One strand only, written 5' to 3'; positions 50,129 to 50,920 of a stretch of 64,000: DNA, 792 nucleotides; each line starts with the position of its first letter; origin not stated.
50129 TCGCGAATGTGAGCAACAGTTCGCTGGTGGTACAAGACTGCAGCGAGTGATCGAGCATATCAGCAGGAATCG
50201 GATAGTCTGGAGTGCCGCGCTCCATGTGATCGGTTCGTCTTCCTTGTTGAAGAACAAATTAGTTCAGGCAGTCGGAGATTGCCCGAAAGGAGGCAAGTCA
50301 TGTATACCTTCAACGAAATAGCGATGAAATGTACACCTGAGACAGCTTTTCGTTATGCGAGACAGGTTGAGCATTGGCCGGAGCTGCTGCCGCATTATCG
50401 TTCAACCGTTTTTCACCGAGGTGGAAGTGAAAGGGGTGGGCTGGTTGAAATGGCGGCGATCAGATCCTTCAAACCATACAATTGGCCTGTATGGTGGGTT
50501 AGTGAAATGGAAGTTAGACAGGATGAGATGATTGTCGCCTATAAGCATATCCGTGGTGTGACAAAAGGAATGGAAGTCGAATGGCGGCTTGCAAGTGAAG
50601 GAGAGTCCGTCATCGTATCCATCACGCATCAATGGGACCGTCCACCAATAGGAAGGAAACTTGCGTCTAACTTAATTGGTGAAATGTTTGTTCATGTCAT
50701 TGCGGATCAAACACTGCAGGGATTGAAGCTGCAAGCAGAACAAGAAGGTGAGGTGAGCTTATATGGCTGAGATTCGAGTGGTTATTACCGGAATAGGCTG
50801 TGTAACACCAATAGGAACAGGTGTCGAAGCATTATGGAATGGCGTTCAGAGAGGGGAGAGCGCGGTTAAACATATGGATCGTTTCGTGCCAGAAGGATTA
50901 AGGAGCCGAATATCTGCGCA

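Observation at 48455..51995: Minimal ketosynthase-cyclase-oxidoreductase-methyltransferase operon lacking ACP and chain-length factor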

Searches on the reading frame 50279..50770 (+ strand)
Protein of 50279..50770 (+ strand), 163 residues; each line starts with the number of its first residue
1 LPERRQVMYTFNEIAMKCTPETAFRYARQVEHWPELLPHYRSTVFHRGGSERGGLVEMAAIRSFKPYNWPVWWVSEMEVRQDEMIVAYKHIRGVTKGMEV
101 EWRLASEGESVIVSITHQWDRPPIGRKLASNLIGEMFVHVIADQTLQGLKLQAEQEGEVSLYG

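Call 4: search_protein_families(library=pfam, proteins=[window:50279-50770:+], max_evalue=0.01)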
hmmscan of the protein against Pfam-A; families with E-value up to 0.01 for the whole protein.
window:50279-50770:+ (163 aa): 2 families
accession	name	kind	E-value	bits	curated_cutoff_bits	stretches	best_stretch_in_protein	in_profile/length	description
PF10604.15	Polyketide_cyc2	-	3.4e-09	37.6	27.4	1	14-154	8-142/142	Polyketide cyclase / dehydrase and lipid transport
PF03364.25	Polyketide_cyc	-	4.6e-06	27.4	23.4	1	19-117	4-97/126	Polyketide cyclase / dehydrase and lipid transport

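Call 5: search_protein_families(library=ncbifam, proteins=[window:50279-50770:+], max_evalue=0.001)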
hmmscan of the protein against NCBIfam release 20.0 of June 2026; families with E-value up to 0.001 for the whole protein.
window:50279-50770:+ (163 aa): 0 families

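Call 7: find_homologous_proteins(query=window:50300-50770:+)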
Query window:50300-50770:+ (156 aa): 207 proteins with E <= 0.001 among 224 candidates; the best 120 are listed.
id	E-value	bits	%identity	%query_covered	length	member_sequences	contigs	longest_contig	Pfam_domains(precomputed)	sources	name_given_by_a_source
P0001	1.4e-91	323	90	100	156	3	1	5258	PF03364.26,PF10604.16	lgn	-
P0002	5.7e-69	249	69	92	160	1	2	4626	PF10604.16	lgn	-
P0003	1.8e-58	215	59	98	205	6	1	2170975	PF10604.16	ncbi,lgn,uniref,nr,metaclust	ncbi:SRPBCC family protein [Paenibacillus sp. Leaf72]|uniref:SRPBCC family protein n=1 Tax=Paenibaci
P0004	4.5e-58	214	59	98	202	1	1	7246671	PF10604.16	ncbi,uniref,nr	ncbi:hypothetical protein BBD42_23250 [Paenibacillus sp. BIHB 4019]|uniref:Polyketide cyclase n=1 Ta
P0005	1.3e-57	212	61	94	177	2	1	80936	PF03364.26,PF10604.16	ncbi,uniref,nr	ncbi:SRPBCC family protein [Paenibacillus radicis (ex Gao et al. 2016)]|uniref:Coenzyme Q-binding pr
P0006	3.5e-57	211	63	96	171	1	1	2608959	PF03364.26,PF10604.16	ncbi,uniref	ncbi:SRPBCC family protein [Paenibacillus sp. NPDC058174]|uniref:SRPBCC family protein n=1 Tax=Paeni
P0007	1.1e-56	209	60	96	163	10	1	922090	PF10604.16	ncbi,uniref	ncbi:SRPBCC family protein [Paenibacillus sp. MMO-177]|uniref:SRPBCC family protein n=1 Tax=Paenibac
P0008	6.4e-56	207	61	96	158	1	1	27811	PF10604.16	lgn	-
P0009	1.2e-55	206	61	94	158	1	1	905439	PF10604.16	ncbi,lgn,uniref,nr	ncbi:SRPBCC family protein [Paenibacillus glycanilyticus]|uniref:SRPBCC family protein n=1 Tax=Paeni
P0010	4.4e-55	204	63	94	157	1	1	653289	PF10604.16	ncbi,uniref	ncbi:SRPBCC family protein [Paenibacillus sp. NPDC058071]|uniref:SRPBCC family protein n=1 Tax=Paeni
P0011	1.4e-51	193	56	100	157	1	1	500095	PF03364.26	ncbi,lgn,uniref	ncbi:SRPBCC family protein [Paenibacillus sp. GCM10023252]|uniref:SRPBCC family protein n=1 Tax=Paen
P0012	4.9e-49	184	55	94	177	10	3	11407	PF03364.26,PF10604.16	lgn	-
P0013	6.0e-49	184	52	100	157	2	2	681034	PF03364.26,PF10604.16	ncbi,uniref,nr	ncbi:SRPBCC family protein [Paenibacillus mendelii]|uniref:SRPBCC family protein n=1 Tax=Paenibacill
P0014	7.0e-49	184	55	94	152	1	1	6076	PF10604.16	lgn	-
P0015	1.1e-48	183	55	99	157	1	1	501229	PF03364.26,PF10604.16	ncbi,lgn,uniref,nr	ncbi:ribosome-associated toxin RatA of RatAB toxin-antitoxin module [Paenibacillus phyllosphaerae]|u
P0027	2.5e-35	140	50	96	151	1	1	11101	PF03364.26,PF10604.16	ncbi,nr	ncbi:MAG TPA: SRPBCC family protein [Symbiobacteriaceae bacterium]|nr:SRPBCC family protein [Symbiob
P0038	1.7e-32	130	46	91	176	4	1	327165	PF03364.26,PF10604.16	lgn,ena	-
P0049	7.6e-32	128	43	96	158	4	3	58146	PF03364.26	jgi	jgi:hypothetical protein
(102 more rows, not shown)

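Call 9: find_encoding_contigs(protein=P0027, flank=6000, max_places=2)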
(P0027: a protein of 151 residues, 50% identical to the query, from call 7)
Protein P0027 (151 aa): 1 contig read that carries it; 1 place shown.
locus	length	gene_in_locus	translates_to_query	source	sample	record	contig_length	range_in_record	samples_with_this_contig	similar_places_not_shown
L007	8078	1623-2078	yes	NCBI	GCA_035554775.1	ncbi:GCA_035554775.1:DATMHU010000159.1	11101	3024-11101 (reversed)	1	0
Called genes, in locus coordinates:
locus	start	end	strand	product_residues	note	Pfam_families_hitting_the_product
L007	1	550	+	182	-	PF01209:Ubie_methyltran, PF13847:Methyltransf_31, PF08241:Methyltransf_11, PF08242:Methyltransf_12, PF13649:Methyltransf_25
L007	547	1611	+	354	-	PF01266:DAO (faint), PF01494:FAD_binding_3, PF04820:Trp_halogenase (faint)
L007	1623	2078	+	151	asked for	PF03364:Polyketide_cyc, PF10604:Polyketide_cyc2 (weak)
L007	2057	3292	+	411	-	PF00109:ketoacyl-synt, PF02801:Ketoacyl-synt_C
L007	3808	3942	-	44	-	-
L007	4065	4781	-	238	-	PF00391:PEP-utilizers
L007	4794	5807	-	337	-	PF13527:Acetyltransf_9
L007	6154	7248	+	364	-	PF16491:Peptidase_M48_N, PF01435:Peptidase_M48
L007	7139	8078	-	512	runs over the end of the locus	PF00239:Resolvase, PF07508:Recombinase, PF13408:Zn_ribbon_recom (weak)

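Call 10: find_encoding_contigs(protein=P0038, flank=6000, max_places=2)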
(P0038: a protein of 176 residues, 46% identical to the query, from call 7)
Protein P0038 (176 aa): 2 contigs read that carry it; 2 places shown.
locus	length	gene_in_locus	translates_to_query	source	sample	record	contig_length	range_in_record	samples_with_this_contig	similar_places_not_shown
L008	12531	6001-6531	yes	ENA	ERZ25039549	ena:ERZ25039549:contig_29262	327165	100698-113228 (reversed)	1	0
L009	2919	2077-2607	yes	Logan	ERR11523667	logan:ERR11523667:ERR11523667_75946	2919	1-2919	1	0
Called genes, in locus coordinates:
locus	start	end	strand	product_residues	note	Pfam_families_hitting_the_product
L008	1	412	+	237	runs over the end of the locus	PF00106:adh_short, PF08659:KR, PF13561:adh_short_C2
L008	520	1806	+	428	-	PF07992:Pyr_redox_2, PF00070:Pyr_redox, PF14759:Reductase_C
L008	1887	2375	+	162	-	PF01883:FeS_assembly_P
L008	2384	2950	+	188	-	PF04186:FxsA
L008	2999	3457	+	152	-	PF07681:DoxX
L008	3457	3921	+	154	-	PF01590:GAF, PF13185:GAF_2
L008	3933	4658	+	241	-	PF01209:Ubie_methyltran (weak), PF08241:Methyltransf_11, PF08242:Methyltransf_12 (weak), PF13649:Methyltransf_25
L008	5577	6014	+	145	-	-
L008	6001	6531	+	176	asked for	PF10604:Polyketide_cyc2 (weak), PF03364:Polyketide_cyc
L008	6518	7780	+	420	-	PF00109:ketoacyl-synt, PF02801:Ketoacyl-synt_C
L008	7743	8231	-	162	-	-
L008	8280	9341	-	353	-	PF01436:NHL (faint)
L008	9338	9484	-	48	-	-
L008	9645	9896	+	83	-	-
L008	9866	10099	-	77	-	-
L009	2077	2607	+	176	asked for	PF10604:Polyketide_cyc2 (weak), PF03364:Polyketide_cyc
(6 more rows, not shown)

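Call 11: find_encoding_contigs(protein=P0049, flank=6000, max_places=2)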
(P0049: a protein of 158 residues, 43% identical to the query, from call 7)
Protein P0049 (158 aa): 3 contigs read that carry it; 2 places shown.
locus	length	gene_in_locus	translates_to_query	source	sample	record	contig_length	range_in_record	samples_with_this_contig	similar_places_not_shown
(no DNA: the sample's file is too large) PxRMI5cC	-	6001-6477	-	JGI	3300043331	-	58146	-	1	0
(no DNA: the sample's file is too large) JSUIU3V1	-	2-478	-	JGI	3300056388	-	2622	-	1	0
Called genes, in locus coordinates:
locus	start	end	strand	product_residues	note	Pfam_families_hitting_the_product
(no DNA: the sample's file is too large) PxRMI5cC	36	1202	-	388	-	PF00557:Peptidase_M24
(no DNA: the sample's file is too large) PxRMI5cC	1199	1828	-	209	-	-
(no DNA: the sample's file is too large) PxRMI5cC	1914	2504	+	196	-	PF04542:Sigma70_r2, PF22029:PhyR_sigma2 (weak), PF08281:Sigma70_r4_2, PF04545:Sigma70_r4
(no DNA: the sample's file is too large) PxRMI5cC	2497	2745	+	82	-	PF13490:zf-HC2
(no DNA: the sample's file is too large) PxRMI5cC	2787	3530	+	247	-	PF01940:DUF92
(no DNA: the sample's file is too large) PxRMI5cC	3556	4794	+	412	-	PF01494:FAD_binding_3, PF00890:FAD_binding_2 (faint), PF01266:DAO (weak), PF12831:FAD_oxidored (weak), PF13450:NAD_binding_8 (faint)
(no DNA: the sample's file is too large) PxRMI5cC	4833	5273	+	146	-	PF01613:Flavin_Reduct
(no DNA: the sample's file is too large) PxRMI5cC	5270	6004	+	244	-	PF08241:Methyltransf_11 (weak), PF13649:Methyltransf_25 (faint)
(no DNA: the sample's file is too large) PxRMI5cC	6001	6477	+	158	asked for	PF03364:Polyketide_cyc (weak)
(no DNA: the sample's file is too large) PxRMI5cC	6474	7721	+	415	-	PF00109:ketoacyl-synt, PF02801:Ketoacyl-synt_C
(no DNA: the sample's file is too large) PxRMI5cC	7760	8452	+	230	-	PF00230:MIP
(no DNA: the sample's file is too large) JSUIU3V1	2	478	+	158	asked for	PF03364:Polyketide_cyc (weak)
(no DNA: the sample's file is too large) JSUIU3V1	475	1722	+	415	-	PF00109:ketoacyl-synt, PF02801:Ketoacyl-synt_C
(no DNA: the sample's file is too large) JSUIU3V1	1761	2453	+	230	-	PF00230:MIP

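Call 15: find_related_loci(query=A1, collection=genome_contigs, flank=8000)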
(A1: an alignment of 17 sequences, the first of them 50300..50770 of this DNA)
Query A1 (156 aa) in genome_contigs; peptide patterns used: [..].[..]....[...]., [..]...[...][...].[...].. (x = any residue, [..] = any of these).
600 stretches matched a pattern (row limit reached: there are more); 564 encode a relative of the query (tblastn E <= 1e-3); the best 80 are kept; 80 distinct loci.
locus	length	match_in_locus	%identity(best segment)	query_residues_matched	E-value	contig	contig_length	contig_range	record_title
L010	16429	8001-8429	62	1-143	2e-61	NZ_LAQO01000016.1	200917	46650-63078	Paenibacillus algorifonticola strain XJ259 Scaffold13_1, whole genome shotgun sequence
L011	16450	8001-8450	62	1-148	7e-61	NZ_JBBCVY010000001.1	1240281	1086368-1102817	Paenibacillus sp. MMO-58 contig00001, whole genome shotgun sequence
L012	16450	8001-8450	63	1-149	9e-61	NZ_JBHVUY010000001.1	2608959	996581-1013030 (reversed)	Paenibacillus sp. NPDC058174 NPDC058174_T31_E4.ctg-0001, whole genome shotgun sequence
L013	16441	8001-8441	60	1-146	2e-59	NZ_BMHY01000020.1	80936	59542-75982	Paenibacillus radicis (ex Gao et al. 2016) strain CGMCC 1.15286 sequence20, whole genome shotgun sequence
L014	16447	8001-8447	61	1-147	5e-59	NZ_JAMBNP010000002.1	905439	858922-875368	Paenibacillus glycanilyticus strain MERTA38 NODE_2_, whole genome shotgun sequence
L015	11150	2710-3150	56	1-147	6e-53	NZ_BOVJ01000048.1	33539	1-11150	Paenibacillus cisolokensis strain LC2-13A sequence048, whole genome shotgun sequence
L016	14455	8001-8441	50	1-148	4e-43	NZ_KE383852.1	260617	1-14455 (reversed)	Paenibacillus pasadenensis DSM 19293 H582DRAFT_scaffold00009.9, whole genome shotgun sequence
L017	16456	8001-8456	48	1-149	2e-40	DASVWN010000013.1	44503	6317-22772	MAG TPA_asm: Gemmatimonadaceae bacterium isolate SMAG_U2549 k141_535419, whole genome shotgun sequence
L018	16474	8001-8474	46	1-149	3e-40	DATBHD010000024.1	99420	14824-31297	MAG TPA_asm: Gemmatimonadaceae bacterium isolate SMAG_U3855 k141_387452, whole genome shotgun sequence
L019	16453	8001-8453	50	1-148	2e-40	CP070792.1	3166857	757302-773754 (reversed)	MAG: Gemmatimonadota bacterium isolate bin1440 chromosome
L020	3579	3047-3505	48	1-149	6e-40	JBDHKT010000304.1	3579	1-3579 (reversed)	MAG: Gemmatimonadota bacterium isolate BHB10-38_Bin_32 BHB10-38_Bin_32_scaffold_187849, whole genome shotgun sequence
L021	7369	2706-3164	48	1-149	7e-40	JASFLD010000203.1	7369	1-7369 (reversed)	MAG: Gemmatimonadales bacterium isolate D0817M02metaG_sub_Bin_188 D0817M02metaG_FD_scaffold_5225_c1, whole genome shotgu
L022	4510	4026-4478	45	1-148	8e-40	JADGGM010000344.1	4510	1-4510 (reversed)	MAG: Gemmatimonadaceae bacterium isolate HOG34 NODE_12478_length_4510_cov_9.551349, whole genome shotgun sequence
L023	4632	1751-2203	46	1-148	9e-40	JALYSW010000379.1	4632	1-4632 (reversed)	MAG: Gemmatimonadota bacterium isolate LIV bin14 SD1460-62_k127_1013725, whole genome shotgun sequence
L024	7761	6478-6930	47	1-148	3e-39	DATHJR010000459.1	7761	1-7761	MAG TPA_asm: Gemmatimonadaceae bacterium isolate SMAG_U12557 k141_174103, whole genome shotgun sequence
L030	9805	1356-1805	50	1-148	6e-39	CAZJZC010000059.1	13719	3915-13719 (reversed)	MAG TPA_asm: uncultured Gemmatimonadales bacterium isolate SRP287453_co1_262 genome assembly, contig: NODE_8352_length_1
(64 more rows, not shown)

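Call 19: search_protein_families(library=pfam, proteins=[L017:6653-7228:+, L017:3217-4005:+, L017:889-2067:-, L017:2131-3003:-, L018:3838-4629:+, L018:9847-10557:+, L012:1075-2136:+, L030:7000-8964:+, L030:3997-4704:-, L030:4701-5816:-], max_evalue=0.001)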
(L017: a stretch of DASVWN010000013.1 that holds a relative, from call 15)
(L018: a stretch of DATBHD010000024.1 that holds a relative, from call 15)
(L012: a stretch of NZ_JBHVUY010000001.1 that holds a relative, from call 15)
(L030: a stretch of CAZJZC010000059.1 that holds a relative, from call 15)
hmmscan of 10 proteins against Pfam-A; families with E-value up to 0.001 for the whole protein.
L017:6653-7228:+ (191 aa): 1 family
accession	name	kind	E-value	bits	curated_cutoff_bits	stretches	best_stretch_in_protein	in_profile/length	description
PF01613.24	Flavin_Reduct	-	8.4e-46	156.3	27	1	45-189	1-152/153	Flavin reductase like domain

L017:3217-4005:+ (262 aa): 1 family
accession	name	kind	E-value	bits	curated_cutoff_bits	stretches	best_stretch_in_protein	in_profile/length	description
PF01940.21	DUF92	-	3.3e-63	213.8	27.5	1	11-253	2-251/251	Integral membrane protein DUF92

L017:889-2067:- (392 aa): 1 family
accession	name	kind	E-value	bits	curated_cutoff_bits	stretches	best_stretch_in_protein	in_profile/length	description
PF00557.29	Peptidase_M24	-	2.5e-45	155.3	23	1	156-373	5-206/208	Metallopeptidase family M24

L017:2131-3003:- (290 aa): 1 family
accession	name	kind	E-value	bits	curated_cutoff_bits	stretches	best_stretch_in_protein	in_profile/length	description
PF02830.23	V4R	-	0.00027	21.4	31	1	235-272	22-59/62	V4R domain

L018:3838-4629:+ (263 aa): 0 families

L018:9847-10557:+ (236 aa): 1 family
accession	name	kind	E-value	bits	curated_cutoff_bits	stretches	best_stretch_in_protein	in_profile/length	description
PF00230.25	MIP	-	2e-54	185.2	25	1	3-215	6-222/222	Major intrinsic protein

L012:1075-2136:+ (353 aa): 4 families
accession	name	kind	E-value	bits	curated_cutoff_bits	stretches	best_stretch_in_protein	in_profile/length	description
PF00005.33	ABC_tran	-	1.2e-34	120.3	25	1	19-161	1-136/137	ABC transporter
PF08402.16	TOBE_2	-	1.7e-08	34.9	21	1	278-351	2-75/76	TOBE domain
PF03215.21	Rad17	-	0.00048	20.5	23.8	1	20-95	36-111/186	Rad17 P-loop domain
PF13304.12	AAA_21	-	0.00072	20.1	27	0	33-59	3-26/304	AAA domain, putative AbiEii toxin, Type IV TA system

L030:7000-8964:+ (654 aa): 3 families
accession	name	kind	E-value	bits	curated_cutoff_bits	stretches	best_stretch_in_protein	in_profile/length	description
PF00501.34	AMP-binding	-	3.7e-87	293.1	29.9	1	94-483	9-384/384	AMP-binding enzyme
PF13193.12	AMP-binding_C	-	3.1e-29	102.1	24.5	1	537-615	1-76/76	AMP-binding enzyme C-terminal domain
PF16177.11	ACAS_N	-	5.9e-20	71.3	27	1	33-84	3-55/55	Acetyl-coenzyme A synthetase N-terminus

L030:3997-4704:- (235 aa): 1 family
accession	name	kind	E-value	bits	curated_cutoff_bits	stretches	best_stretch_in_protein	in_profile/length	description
PF01578.25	Cytochrom_C_asm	-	4e-31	108.8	29.9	1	10-176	32-212/212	Cytochrome C assembly protein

L030:4701-5816:- (371 aa): 5 families
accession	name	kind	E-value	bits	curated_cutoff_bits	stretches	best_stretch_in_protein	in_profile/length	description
PF03379.19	CcmB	-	2.3e-34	119.1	24.9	1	156-361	4-205/215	CcmB protein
PF01061.29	ABC2_membrane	-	4.9e-11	43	26.9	1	152-320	2-174/211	ABC-2 type transporter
PF12730.13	ABC2_membrane_4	-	2.7e-06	27.9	27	1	170-315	18-170/179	ABC-2 family transporter protein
PF12679.13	ABC2_membrane_2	-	3.3e-06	27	27.2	1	154-331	1-207/283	ABC-2 family transporter protein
PF12698.13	ABC2_membrane_3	-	8e-06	25.6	31.6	1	200-325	165-288/347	ABC-2 family transporter protein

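Call 21: search_solved_structures(query=A1, max_evalue=1, show_alignments=2)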
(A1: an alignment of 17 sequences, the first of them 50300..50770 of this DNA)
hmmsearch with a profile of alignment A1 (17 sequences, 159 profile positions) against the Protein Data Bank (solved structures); distinct sequences matched with E-value up to 1: 10.
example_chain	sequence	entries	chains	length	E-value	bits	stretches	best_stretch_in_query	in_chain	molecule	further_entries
3tl1_A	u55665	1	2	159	5.1e-08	36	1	2-119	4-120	Polyketide cyclase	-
3tvr_A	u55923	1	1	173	6.1e-08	35.8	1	2-118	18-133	Polyketide cyclase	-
2kf2_A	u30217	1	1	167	8.5e-08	35.3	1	2-119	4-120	Putative polyketide cyclase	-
2res_A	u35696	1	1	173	1.7e-07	34.3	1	2-125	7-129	Multifunctional cyclase-dehydratase-3-O-methyl transferase tcmN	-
2rez_A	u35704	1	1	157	1.7e-07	34.3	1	2-124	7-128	Multifunctional cyclase-dehydratase-3-O-methyl transferase tcmN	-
3tvq_A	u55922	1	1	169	2.1e-07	34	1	2-126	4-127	Multifunctional cyclase-dehydratase-3-O-methyl transferase tcmN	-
2rer_A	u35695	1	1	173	2.4e-07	33.8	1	2-125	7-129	Multifunctional cyclase-dehydratase-3-O-methyl transferase tcmN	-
4xrw_A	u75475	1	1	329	7.7e-06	28.9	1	5-113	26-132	BexL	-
1t17_A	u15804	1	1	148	0.035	17.1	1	11-124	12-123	conserved hypothetical protein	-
4xrt_A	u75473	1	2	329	0.28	14.1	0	8-42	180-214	StfQ Aromatase/Cyclase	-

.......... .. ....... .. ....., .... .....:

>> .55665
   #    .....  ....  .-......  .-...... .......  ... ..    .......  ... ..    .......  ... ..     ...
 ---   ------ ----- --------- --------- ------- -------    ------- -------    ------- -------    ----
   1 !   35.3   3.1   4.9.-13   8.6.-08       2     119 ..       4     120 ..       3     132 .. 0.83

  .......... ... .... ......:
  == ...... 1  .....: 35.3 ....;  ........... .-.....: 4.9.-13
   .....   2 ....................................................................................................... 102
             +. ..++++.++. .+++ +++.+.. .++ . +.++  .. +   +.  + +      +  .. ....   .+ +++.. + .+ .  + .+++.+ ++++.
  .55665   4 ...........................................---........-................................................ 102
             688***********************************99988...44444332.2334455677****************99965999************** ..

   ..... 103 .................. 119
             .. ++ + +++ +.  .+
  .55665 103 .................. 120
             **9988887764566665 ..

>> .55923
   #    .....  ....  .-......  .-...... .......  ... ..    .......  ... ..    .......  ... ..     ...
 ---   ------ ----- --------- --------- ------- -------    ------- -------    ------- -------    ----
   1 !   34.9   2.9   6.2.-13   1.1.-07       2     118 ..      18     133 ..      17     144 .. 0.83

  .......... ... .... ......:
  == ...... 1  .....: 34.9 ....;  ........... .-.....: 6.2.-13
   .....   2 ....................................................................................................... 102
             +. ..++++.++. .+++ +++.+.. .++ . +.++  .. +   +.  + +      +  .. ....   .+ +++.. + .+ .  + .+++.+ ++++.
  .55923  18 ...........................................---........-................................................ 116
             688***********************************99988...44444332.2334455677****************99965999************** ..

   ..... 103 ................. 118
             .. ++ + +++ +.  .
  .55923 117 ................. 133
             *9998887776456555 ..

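Call 33: predict_structure(alignment_id=A1)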
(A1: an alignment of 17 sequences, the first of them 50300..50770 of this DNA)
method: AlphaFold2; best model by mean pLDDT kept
length: 156 residues; sequences in the alignment: 17
mean_pLDDT: 89.5   pTM: 0.83
mean pLDDT of the five models: 89.5, 89.5, 89.2, 89.0, 87.4
residues with pLDDT >= 90: 113; 70-90: 24; 50-70: 19; < 50: 0
segments of 3 or more residues with pLDDT < 50: none
pLDDT, mean of each block of 10 residues (from residue 1): 95 96 94 95 96 77 89 98 93 97 97 70 69 92 93 76
secondary structure, 60 per line:
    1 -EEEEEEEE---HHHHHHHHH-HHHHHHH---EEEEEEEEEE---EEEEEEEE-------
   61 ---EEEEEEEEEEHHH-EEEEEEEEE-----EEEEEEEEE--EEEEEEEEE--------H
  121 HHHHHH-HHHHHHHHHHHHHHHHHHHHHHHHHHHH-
elements in order: E2-9 H13-21 H23-29 E33-42 E46-53 E64-73 E78-86 E92-100 E103-111 H120-126 H128-155

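Call 40: fold_search(model_id=the predicted structure, library=pdb)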
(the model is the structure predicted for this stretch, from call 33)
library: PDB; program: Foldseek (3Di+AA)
matches with E <= 10: 1392; with E <= 0.001: 325
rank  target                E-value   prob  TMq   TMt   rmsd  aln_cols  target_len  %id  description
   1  3tfz_E                2.8e-09  1.00  0.83  0.79   2.6       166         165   14  Crystal structure of Zhui aromatase/cyclase from Streptomcyes sp. R1128 (released 2011-09-14)
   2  2d4r_A                3.4e-09  1.00  0.77  0.81   3.2       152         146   20  Crystal structure of TTHA0849 from Thermus thermophilus HB8 (released 2005-12-13)
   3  4m9b_A                4.6e-09  1.00  0.66  0.66   4.7       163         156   11  Crystal structure of Apo Ara h 8 (released 2013-11-27)
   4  3tfz_F                1.3e-08  1.00  0.76  0.74   4.1       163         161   15  Crystal structure of Zhui aromatase/cyclase from Streptomcyes sp. R1128 (released 2011-09-14)
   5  3tl1_A                1.4e-08  1.00  0.71  0.70   4.3       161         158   17  Crystal structure of the Streptomyces coelicolor WhiE ORFVI polyketide aromatase/cyclase (released 2012-04-04)
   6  3nr4_A                1.4e-08  1.00  0.67  0.59   4.3       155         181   12  Pyrabactin-bound PYL2 (released 2010-07-14)
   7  6awv_B                1.4e-08  1.00  0.66  0.66   4.5       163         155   11  Ara h 8.01 in complex with epicatechin (released 2018-09-12)
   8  2d4r_C                1.7e-08  1.00  0.78  0.83   3.0       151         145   20  Crystal structure of TTHA0849 from Thermus thermophilus HB8 (released 2005-12-13)
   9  3tfz_C                2.0e-08  1.00  0.75  0.72   4.6       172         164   13  Crystal structure of Zhui aromatase/cyclase from Streptomcyes sp. R1128 (released 2011-09-14)
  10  3tvr                  2.1e-08  1.00  0.72  0.66   4.2       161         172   17  Crystal Structure of Streptomyces coelicolor Polyketide Aromatase/Cyclase whiE-ORFVI (released 2012-04-04)
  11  6aww_E                2.7e-08  1.00  0.65  0.66   4.7       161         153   12  Structure of PR 10 Allergen Ara h 8.01 in complex with 3-Hydroxy-2-naphthoic acid (released 2018-09-12)
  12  3nr4_B                2.7e-08  1.00  0.63  0.57   4.9       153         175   13  Pyrabactin-bound PYL2 (released 2010-07-14)
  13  3tfz_B                3.7e-08  1.00  0.78  0.74   3.1       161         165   14  Crystal structure of Zhui aromatase/cyclase from Streptomcyes sp. R1128 (released 2011-09-14)
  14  3nmh_C                4.1e-08  1.00  0.63  0.57   4.9       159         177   12  Crystal structure of the abscisic receptor PYL2 in complex with pyrabactin (released 2010-08-25)
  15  3nj0_B                4.4e-08  1.00  0.69  0.61   4.1       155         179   13  X-ray crystal structure of the PYL2-pyrabactin A complex (released 2010-08-18)
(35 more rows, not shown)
